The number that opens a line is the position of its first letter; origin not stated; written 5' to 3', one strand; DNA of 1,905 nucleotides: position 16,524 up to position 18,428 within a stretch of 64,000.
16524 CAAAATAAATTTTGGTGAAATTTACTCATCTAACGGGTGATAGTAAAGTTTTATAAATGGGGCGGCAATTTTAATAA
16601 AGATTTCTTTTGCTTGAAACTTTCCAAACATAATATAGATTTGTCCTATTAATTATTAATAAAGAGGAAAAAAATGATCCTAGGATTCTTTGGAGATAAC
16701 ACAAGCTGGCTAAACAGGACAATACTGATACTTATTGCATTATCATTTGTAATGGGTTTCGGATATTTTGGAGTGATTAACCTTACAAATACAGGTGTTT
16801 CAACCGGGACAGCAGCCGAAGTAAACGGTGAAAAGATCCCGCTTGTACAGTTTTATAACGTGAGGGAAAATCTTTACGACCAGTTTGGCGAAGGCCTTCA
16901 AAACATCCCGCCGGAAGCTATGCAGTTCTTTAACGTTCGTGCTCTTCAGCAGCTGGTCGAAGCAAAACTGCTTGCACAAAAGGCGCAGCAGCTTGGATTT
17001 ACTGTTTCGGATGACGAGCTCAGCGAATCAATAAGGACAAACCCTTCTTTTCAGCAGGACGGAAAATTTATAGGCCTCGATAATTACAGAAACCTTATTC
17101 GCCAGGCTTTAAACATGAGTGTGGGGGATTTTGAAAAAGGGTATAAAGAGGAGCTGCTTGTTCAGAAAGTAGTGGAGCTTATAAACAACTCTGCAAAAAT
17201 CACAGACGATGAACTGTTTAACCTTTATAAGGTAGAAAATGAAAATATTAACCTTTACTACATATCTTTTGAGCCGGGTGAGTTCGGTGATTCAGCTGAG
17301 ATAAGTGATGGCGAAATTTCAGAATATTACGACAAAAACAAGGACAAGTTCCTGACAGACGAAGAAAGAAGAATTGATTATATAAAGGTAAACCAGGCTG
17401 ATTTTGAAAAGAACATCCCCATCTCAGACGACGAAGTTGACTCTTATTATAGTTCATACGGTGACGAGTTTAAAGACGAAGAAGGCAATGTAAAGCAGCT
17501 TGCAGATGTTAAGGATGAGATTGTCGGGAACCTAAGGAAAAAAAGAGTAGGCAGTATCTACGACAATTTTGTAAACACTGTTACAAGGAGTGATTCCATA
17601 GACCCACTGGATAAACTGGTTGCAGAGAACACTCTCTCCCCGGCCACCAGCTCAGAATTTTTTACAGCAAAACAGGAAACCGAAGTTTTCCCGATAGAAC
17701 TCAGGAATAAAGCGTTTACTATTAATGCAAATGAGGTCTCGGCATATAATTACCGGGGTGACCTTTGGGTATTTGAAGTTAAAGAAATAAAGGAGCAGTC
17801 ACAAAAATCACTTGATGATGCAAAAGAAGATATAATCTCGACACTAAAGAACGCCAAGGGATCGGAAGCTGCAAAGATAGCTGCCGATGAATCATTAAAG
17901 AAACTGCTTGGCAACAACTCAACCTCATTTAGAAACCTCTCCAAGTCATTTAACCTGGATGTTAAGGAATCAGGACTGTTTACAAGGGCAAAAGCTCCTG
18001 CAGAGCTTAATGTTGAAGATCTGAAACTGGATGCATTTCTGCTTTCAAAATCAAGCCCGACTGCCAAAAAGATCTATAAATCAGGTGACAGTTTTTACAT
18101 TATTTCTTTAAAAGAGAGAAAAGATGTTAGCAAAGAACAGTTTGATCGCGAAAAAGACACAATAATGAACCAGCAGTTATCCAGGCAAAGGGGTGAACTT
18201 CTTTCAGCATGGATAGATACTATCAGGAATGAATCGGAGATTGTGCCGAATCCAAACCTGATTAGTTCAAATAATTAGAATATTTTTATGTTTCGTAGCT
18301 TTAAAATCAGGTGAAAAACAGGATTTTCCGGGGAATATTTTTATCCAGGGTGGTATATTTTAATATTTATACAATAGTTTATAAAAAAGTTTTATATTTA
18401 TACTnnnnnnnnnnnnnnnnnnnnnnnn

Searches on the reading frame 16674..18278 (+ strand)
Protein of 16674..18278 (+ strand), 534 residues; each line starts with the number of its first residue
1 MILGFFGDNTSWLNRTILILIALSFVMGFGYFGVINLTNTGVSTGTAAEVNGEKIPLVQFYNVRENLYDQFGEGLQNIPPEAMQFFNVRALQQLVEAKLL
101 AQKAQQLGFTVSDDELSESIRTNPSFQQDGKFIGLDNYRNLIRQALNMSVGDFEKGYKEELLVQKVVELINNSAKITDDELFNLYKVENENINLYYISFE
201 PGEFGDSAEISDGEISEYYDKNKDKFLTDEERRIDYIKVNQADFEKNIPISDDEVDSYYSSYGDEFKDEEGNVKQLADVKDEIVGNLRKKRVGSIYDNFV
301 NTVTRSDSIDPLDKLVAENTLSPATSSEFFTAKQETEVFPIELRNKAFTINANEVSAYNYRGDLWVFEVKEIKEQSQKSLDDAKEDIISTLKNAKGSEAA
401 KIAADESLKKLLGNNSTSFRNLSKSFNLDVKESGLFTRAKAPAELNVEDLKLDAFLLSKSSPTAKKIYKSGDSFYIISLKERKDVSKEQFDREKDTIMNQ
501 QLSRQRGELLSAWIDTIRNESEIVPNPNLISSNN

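Call 7: search_protein_families(library=pfam, proteins=[window:16674-18278:+], max_evalue=0.01)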
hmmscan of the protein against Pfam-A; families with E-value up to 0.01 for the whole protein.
window:16674-18278:+ (534 aa): 4 families
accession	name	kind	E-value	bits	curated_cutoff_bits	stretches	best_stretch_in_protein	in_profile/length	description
PF13624.11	SurA_N_3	-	3e-30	105.6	27.2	1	8-166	7-161/162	SurA-like N-terminal domain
PF13623.11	SurA_N_2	-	1.5e-20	74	28.5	1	16-132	14-136/145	SurA-like N-terminal domain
PF13145.12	Rotamase_2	-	1.7e-16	61.6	27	2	250-385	1-121/121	PPIC-type PPIASE domain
PF09312.16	SurA_N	-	0.0067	17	30.8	0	65-121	23-77/118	SurA N-terminal domain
